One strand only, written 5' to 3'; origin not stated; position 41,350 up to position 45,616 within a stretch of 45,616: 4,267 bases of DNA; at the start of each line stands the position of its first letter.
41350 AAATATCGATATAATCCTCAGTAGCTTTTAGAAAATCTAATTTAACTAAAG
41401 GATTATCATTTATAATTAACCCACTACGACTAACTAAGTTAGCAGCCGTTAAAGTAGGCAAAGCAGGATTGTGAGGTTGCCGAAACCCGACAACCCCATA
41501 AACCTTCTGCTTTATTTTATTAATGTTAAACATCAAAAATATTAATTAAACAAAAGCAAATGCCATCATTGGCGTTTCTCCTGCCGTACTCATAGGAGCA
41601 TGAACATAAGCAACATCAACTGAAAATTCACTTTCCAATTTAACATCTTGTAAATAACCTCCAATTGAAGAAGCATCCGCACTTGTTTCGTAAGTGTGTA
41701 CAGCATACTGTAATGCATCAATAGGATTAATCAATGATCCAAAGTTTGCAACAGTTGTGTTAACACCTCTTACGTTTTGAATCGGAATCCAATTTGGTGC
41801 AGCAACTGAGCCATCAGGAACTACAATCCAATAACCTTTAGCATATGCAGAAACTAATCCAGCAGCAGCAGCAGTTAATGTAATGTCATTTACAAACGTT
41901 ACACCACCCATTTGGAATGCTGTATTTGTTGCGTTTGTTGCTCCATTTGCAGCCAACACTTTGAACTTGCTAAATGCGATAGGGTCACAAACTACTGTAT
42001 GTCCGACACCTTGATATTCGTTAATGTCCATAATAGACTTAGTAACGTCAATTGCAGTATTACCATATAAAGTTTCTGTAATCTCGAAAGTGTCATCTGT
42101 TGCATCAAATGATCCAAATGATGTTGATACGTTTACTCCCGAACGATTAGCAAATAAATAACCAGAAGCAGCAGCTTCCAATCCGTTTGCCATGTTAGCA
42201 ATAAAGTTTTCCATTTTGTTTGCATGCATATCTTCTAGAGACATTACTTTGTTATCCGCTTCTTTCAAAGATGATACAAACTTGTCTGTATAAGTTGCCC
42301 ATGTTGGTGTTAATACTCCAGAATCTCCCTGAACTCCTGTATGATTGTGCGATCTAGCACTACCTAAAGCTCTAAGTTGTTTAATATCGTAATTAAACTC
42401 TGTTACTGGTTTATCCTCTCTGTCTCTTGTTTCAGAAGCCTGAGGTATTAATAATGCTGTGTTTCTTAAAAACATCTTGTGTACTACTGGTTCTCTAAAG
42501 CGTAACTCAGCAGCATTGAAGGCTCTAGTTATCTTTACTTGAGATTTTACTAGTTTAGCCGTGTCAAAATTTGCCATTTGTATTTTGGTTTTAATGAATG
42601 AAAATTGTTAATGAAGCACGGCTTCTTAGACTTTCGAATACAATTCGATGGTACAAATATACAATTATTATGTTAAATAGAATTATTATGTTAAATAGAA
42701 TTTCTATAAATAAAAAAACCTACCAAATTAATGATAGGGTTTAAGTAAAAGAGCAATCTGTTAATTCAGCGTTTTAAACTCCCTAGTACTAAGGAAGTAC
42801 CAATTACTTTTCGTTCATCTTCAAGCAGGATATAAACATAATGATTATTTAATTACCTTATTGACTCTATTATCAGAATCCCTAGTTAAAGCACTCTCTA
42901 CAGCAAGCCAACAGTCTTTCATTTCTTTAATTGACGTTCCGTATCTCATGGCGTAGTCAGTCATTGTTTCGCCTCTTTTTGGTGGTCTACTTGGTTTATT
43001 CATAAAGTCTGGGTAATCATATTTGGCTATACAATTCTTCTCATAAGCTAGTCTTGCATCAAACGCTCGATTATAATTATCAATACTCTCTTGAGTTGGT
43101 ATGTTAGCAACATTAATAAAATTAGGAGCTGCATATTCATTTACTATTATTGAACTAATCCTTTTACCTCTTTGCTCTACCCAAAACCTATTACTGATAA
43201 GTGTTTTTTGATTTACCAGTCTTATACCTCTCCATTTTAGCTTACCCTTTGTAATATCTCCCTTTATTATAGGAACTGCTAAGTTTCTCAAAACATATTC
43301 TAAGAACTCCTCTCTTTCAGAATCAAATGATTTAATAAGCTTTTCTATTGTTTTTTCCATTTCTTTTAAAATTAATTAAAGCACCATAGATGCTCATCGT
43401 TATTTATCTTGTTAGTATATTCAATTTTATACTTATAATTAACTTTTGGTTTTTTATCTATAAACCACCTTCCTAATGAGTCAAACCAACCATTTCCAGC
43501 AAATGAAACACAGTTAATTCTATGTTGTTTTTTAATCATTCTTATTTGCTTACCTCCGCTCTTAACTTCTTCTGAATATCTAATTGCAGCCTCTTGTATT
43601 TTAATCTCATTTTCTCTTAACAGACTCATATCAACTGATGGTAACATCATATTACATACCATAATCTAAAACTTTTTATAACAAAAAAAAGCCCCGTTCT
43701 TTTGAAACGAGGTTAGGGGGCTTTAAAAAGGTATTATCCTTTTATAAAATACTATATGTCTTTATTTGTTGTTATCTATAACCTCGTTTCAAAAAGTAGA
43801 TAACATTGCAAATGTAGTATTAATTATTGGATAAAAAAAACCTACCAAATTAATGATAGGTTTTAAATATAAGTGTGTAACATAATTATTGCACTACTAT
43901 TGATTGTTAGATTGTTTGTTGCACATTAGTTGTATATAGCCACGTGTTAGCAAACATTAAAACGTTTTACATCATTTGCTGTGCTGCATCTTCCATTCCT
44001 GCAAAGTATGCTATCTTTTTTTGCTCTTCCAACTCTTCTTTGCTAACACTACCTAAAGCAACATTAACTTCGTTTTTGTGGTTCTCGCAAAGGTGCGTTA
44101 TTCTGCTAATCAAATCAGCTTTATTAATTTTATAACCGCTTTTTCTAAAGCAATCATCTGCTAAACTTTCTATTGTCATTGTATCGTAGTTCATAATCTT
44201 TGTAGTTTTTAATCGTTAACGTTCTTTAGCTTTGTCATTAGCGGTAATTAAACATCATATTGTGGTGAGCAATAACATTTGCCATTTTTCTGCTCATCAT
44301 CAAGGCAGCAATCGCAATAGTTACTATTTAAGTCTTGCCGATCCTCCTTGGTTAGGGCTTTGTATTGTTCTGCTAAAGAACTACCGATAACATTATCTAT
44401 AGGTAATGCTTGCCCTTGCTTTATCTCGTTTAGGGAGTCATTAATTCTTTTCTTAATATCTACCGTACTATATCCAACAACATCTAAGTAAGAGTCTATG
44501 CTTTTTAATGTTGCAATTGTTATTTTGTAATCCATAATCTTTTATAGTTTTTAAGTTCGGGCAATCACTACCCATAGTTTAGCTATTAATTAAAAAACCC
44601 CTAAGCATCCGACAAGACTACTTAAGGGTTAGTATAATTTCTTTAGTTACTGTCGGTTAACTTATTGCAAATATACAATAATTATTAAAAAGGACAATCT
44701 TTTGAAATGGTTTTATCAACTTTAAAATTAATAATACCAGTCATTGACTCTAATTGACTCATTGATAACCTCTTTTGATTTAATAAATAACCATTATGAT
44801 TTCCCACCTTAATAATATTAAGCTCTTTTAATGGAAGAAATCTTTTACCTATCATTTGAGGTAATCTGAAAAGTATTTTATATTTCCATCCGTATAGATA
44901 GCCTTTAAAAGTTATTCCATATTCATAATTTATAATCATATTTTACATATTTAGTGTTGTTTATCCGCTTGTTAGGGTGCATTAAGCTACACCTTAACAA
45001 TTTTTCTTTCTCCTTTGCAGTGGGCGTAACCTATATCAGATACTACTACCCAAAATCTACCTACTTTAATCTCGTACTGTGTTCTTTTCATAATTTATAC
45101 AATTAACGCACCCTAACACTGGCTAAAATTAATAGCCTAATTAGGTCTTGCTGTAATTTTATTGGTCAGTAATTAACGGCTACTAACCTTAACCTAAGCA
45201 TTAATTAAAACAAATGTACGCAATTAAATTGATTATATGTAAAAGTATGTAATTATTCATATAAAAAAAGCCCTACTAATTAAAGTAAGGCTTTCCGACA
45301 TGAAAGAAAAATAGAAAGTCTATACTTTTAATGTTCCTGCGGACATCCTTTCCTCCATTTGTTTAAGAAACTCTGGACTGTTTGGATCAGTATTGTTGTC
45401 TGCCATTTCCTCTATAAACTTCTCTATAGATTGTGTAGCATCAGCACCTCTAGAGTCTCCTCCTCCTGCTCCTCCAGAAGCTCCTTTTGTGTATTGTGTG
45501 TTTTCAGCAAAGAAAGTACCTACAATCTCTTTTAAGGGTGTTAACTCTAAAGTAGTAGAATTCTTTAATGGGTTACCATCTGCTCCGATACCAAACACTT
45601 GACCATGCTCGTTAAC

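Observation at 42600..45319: A moron-like accessory island lies between the scaffold-like gene and the major capsid gene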

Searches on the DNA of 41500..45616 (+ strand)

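Call 5: search_dna_similar(query=window:41500-45616:+, collection=phages, mode=distant, max_rows=25)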
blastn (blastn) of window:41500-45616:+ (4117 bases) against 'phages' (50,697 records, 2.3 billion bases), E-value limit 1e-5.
Records with a match: 7; places in all: 7; records where one place covers at least 80% of the query: 0.
Best place of each record, by identity: 90-95% 7.
By first word of the organism name: Cellulophaga 7.
By host as written in the record: Cellulophaga baltica #18 2; Cellulophaga baltica #17 2; Cellulophaga baltica #4 2; Cellulophaga baltica #13 1.
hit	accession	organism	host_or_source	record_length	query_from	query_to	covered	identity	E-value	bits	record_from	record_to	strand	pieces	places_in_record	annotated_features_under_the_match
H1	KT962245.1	Cellulophaga phage phi4:1_13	Cellulophaga baltica #13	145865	1200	1243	1%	90.9%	1e-6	63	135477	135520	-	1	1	hypothetical protein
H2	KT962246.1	Cellulophaga phage phi4:1_18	Cellulophaga baltica #18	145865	1200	1243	1%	90.9%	1e-6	63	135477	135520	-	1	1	hypothetical protein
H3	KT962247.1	Cellulophaga phage phi17:2_18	Cellulophaga baltica #18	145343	1200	1243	1%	90.9%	1e-6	63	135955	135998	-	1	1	none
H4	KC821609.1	Cellulophaga phage phi17:2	Cellulophaga baltica #17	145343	1200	1243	1%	90.9%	1e-6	63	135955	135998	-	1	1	none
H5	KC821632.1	Cellulophaga phage phi4:1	Cellulophaga baltica #4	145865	1200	1243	1%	90.9%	1e-6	63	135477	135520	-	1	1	hypothetical protein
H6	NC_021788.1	Cellulophaga phage phi4:1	Cellulophaga baltica #4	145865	1200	1243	1%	90.9%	1e-6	63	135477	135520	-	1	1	hypothetical protein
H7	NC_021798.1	Cellulophaga phage phi17:2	Cellulophaga baltica #17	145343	1200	1243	1%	90.9%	1e-6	63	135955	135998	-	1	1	none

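Call 12: search_rna_families(source=window, start=42000, end=45616, threshold=evalue, max_evalue=1)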
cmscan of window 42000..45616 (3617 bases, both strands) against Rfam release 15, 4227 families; matches with E-value up to 1: 2.
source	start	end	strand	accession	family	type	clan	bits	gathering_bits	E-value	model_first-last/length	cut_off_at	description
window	45260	45372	-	RF00515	PyrR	Cis-reg;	-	27.4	54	0.68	1-115/115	no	PyrR binding site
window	42149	42267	-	RF02111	IS009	Gene;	-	17.4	117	0.5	1-199/199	no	IS009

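Call 68: get_annotated_region(hit=H6, flank=1500)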
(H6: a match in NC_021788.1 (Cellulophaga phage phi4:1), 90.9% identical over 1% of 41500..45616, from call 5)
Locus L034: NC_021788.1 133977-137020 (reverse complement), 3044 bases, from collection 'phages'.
description: Cellulophaga phage phi4:1, complete genome.
organism: Cellulophaga phage phi4:1 (NCBI taxid 1328029)
taxonomy: Viruses; Duplodnaviria; Heunggongvirae; Uroviricota; Caudoviricetes; Lightbulbvirus; Lightbulbvirus Cba41
host: Cellulophaga baltica #4; source: seawater; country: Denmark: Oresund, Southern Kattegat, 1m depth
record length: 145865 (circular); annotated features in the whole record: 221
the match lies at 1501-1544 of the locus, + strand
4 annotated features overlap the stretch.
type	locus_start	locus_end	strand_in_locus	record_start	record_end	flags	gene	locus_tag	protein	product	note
CDS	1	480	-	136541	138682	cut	-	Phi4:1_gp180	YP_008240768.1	hypothetical protein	-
CDS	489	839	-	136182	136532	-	-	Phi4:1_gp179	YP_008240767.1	hypothetical protein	-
CDS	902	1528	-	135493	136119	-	-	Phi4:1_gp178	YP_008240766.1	hypothetical protein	-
CDS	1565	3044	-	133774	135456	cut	-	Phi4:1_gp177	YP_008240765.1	ribonucleotide reductase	annotation based on sequence similarity to NCBI YP_003703792, CDD cd01679, and Pfam PF02867.10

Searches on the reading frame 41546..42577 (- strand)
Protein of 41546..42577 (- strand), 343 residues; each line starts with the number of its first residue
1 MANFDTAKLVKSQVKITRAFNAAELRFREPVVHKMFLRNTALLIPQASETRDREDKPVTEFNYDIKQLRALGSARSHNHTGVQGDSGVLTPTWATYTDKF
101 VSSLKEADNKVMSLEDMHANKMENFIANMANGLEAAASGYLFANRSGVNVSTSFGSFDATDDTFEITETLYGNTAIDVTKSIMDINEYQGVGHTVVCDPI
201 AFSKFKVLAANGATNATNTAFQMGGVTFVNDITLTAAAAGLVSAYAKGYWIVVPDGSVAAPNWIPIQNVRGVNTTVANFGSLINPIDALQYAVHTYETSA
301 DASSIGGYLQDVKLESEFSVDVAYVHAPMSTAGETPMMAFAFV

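Call 6: search_protein_families(library=phrogs, proteins=[window:41546-42577:-], max_evalue=0.1)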
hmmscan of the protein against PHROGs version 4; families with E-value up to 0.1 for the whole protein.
window:41546-42577:- (343 aa): 1 family
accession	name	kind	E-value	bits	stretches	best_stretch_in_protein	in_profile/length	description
phrog_7231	-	head and packaging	1.9e-28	100.4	1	17-341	16-345/349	virion structural protein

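Call 7: search_dna_similar(query=window:41546-42577:-, collection=phages, mode=protein, max_rows=30, max_evalue=0.001)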
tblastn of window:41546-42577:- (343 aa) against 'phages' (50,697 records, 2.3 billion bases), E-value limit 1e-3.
Records with a match: 2; places in all: 2; records where one place covers at least 80% of the query: 2.
Best place of each record, by identity: <60% 2.
By first word of the organism name: Pseudanabaena 1; Rhodobacteraceae 1.
By host as written in the record: Pseudanabaena sp. 1; - 1.
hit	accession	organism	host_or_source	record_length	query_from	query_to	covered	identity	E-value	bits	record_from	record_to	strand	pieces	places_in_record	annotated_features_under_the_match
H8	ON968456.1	Pseudanabaena phage Pan5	Pseudanabaena sp.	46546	1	343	100%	32.4%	3e-28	121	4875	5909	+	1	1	major capsid protein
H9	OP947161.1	Rhodobacteraceae phage LS06-2018-MD05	-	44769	2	343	100%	28.3%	5e-21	100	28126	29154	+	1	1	virion structural protein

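Call 10: get_annotated_region(hit=H8, flank=6000)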
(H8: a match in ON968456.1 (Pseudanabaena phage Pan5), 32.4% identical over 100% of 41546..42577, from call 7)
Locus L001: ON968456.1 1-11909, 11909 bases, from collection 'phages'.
description: Pseudanabaena phage Pan5, complete genome.
organism: Pseudanabaena phage Pan5 (NCBI taxid 2981588)
taxonomy: Viruses; Duplodnaviria; Heunggongvirae; Uroviricota; Caudoviricetes
host: Pseudanabaena sp.; source: water samples from the Lake Chaohu; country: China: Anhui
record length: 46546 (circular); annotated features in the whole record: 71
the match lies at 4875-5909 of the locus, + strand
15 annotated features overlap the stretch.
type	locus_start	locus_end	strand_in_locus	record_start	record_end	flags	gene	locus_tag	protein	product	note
CDS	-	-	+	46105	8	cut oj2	-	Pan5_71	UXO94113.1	terminase small subunit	TerS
CDS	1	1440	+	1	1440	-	-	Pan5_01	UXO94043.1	terminase large subunit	TerL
CDS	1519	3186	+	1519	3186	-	-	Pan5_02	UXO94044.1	portal protein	Portal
CDS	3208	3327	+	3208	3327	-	-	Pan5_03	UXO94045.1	hypothetical protein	-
CDS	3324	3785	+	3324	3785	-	-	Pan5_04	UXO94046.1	hypothetical protein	-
CDS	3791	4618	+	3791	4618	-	-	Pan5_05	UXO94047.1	hypothetical protein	-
CDS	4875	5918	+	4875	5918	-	-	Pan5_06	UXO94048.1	major capsid protein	Major capsid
CDS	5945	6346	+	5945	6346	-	-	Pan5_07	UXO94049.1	cement protein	Cement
CDS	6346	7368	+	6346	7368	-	-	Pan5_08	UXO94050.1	adaptor protein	Adaptor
CDS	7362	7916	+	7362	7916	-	-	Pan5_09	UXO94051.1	tail terminator protein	Tail terminator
CDS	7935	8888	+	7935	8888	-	-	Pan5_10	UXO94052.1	hypothetical protein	-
CDS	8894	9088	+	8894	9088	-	-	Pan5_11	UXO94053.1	hypothetical protein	-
CDS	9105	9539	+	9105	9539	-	-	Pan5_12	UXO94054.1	tail completion protein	Tail completion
CDS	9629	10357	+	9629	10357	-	-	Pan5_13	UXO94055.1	hypothetical protein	-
CDS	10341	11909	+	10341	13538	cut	-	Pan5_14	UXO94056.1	hypothetical protein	-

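Call 11: get_annotated_region(hit=H9, flank=6000)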
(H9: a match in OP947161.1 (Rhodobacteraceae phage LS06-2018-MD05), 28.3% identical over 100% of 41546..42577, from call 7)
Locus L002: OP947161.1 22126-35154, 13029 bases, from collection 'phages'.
description: Rhodobacteraceae phage LS06-2018-MD05, complete genome.
organism: Rhodobacteraceae phage LS06-2018-MD05 (NCBI taxid 3003838)
taxonomy: Viruses; Duplodnaviria; Heunggongvirae; Uroviricota; Caudoviricetes
host: -; source: -; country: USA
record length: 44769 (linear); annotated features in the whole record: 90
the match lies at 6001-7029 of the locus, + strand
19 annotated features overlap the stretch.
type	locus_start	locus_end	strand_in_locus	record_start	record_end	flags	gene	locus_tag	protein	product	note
CDS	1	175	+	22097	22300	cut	-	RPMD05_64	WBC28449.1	hypothetical protein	-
CDS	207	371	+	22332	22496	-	-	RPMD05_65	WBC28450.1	hypothetical protein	-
CDS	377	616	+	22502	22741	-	-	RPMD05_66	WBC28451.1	hypothetical protein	-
CDS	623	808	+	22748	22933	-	-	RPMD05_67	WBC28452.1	hypothetical protein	-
CDS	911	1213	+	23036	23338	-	-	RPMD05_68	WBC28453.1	hypothetical protein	-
CDS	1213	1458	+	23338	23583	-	-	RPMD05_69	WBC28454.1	hypothetical protein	-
CDS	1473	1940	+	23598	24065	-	-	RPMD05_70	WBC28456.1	terminase small subunit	-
CDS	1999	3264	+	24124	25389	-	-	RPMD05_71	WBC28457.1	terminase large subunit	-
CDS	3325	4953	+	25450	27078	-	-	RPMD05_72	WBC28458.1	portal protein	-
CDS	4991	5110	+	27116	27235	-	-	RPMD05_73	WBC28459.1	Cox-like excisionase and repressor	-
CDS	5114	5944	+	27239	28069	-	-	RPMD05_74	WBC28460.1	hypothetical protein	-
CDS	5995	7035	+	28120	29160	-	-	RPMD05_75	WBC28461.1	virion structural protein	-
CDS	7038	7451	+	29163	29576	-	-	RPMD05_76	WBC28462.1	hypothetical protein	-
CDS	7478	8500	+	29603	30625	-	-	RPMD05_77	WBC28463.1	hypothetical protein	-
CDS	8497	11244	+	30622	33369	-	-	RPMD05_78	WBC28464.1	InlB-like internatlization protein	-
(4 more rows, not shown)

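Call 15: find_related_loci(query=window:41546-42577:-, collection=viral_contigs, flank=8000)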
Query window:41546-42577:- (343 aa) in viral_contigs; peptide patterns used: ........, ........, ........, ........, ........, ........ (x = any residue, [..] = any of these).
6 stretches matched a pattern, but none encodes a relative of the query by tblastn (E <= 1e-3).

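Call 23: find_related_loci(query=A1, collection=viral_contigs, flank=8000)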
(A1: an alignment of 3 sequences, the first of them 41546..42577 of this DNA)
Query A1 (343 aa) in viral_contigs; peptide patterns used: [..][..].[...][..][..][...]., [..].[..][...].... (x = any residue, [..] = any of these).
348 stretches matched a pattern; 21 encode a relative of the query (tblastn E <= 1e-3); 21 distinct loci.
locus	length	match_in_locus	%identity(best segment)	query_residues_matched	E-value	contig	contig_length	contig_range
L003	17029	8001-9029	58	1-343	1e-134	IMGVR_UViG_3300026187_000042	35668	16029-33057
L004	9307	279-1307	55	1-343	6e-123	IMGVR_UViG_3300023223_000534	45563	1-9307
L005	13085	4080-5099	51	1-343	2e-108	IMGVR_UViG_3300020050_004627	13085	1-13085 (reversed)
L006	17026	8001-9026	45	1-343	6e-94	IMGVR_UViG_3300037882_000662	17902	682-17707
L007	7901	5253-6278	45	1-343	3e-89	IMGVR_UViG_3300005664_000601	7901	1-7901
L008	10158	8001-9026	45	1-343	3e-89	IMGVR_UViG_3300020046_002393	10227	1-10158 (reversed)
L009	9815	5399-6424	45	1-343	3e-89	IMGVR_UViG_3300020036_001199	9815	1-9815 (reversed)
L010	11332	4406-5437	42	1-343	4e-85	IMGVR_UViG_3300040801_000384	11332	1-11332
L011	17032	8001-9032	42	1-343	2e-83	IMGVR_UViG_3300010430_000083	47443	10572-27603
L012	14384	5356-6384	41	1-343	1e-82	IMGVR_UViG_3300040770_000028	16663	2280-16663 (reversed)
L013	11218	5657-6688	40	1-343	3e-81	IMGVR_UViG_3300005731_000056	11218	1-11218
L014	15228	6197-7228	40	1-343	3e-80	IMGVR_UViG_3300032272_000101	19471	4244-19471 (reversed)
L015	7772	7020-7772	41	1-252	2e-53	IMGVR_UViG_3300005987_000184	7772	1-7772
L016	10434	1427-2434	31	1-342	4e-45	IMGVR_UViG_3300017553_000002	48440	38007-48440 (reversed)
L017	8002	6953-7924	33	1-330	1e-44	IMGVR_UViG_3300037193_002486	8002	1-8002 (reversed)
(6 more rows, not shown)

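Call 93: find_related_loci(query=window:41546-42577:-, collection=metagenome_contigs, flank=6000)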
Query window:41546-42577:- (343 aa) in metagenome_contigs; peptide patterns used: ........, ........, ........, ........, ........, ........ (x = any residue, [..] = any of these).
38 stretches matched a pattern, but none encodes a relative of the query by tblastn (E <= 1e-3).

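Call 95: find_related_loci(query=A7, collection=metagenome_contigs, flank=6000)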
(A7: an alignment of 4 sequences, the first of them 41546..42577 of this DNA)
Query A7 (343 aa) in metagenome_contigs; peptide patterns used: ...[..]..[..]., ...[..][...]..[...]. (x = any residue, [..] = any of these).
368 stretches matched a pattern; 65 encode a relative of the query (tblastn E <= 1e-3); 65 distinct loci.
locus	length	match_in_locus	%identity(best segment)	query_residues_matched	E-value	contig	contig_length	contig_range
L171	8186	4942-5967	61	1-343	6e-145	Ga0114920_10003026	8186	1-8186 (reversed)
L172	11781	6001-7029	60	1-343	4e-141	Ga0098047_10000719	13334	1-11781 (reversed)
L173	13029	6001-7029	59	1-343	4e-140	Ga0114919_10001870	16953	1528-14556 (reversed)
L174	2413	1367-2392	58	1-343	1e-148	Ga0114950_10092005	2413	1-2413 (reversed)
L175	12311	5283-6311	61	1-343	1e-139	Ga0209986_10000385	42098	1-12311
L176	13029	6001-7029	59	1-343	8e-140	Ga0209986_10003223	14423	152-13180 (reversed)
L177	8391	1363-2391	59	1-343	5e-139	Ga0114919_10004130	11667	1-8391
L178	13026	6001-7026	61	1-343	1e-138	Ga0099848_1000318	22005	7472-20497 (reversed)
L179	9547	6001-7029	58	1-343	4e-138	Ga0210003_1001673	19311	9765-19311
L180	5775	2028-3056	58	1-343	7e-137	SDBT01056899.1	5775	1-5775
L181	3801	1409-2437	59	1-343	2e-139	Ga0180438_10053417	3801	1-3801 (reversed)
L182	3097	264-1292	57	1-343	7e-141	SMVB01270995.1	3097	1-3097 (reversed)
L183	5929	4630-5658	58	1-343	4e-135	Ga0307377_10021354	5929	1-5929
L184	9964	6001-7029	58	1-343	2e-134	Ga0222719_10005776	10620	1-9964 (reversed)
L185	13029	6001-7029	58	1-343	2e-134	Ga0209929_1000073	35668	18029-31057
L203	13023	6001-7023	49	1-343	2e-103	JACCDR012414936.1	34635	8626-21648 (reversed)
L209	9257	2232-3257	47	1-343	1e-100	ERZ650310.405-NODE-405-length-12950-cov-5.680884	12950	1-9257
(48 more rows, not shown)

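Call 119: search_protein_families(library=pfam, proteins=[L184:3686-4489:+, L209:747-2027:+, L203:5276-5620:+, L184:3243-3674:+, L184:4543-5118:+, L184:5111-5782:+, L172:4223-4540:+, L017:5798-6205:+, L011:7086-7454:+, L011:6691-7089:+], max_evalue=0.01)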
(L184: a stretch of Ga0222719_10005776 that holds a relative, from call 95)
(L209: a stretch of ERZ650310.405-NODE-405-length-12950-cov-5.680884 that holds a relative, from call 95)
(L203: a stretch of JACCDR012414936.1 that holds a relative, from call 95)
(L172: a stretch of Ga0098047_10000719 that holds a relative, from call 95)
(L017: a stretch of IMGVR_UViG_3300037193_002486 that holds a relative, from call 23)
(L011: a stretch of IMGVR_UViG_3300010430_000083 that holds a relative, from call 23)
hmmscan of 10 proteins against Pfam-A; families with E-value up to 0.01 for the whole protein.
L184:3686-4489:+ (267 aa): 2 families
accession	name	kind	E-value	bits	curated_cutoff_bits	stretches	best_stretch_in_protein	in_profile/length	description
PF01555.25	N6_N4_Mtase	-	1.4e-19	71.4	26.7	1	60-255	24-218/221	DNA methylase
PF03602.21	Cons_hypoth95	-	0.0073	16.4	24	0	15-91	75-153/182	Conserved hypothetical protein 95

L209:747-2027:+ (426 aa): 1 family
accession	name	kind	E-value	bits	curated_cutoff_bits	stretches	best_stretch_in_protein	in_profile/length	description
PF00145.23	DNA_methylase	-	1.1e-54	186.5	22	1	8-425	7-289/324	C-5 cytosine-specific DNA methylase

L203:5276-5620:+ (114 aa): 1 family
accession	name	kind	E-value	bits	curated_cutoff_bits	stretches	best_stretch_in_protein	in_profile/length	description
PF09902.14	DUF2129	-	0.0039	17.7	22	1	25-73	7-53/70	Uncharacterized protein conserved in bacteria (DUF2129)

L184:3243-3674:+ (143 aa): 1 family
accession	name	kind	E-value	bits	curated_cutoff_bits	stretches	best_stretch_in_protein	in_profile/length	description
PF24579.1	PDDEXK_14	-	2.2e-08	34.9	25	1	2-125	5-134/140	Phage putative PDDEXK endonuclease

L184:4543-5118:+ (191 aa): 0 families

L184:5111-5782:+ (223 aa): 0 families

L172:4223-4540:+ (105 aa): 0 families

L017:5798-6205:+ (135 aa): 0 families

L011:7086-7454:+ (122 aa): 1 family
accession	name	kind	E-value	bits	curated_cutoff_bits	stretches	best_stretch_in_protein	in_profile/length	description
PF06636.16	DUF1157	-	0.0092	15.3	22.7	0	22-106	84-161/370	Protein of unknown function (DUF1157)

L011:6691-7089:+ (132 aa): 0 families
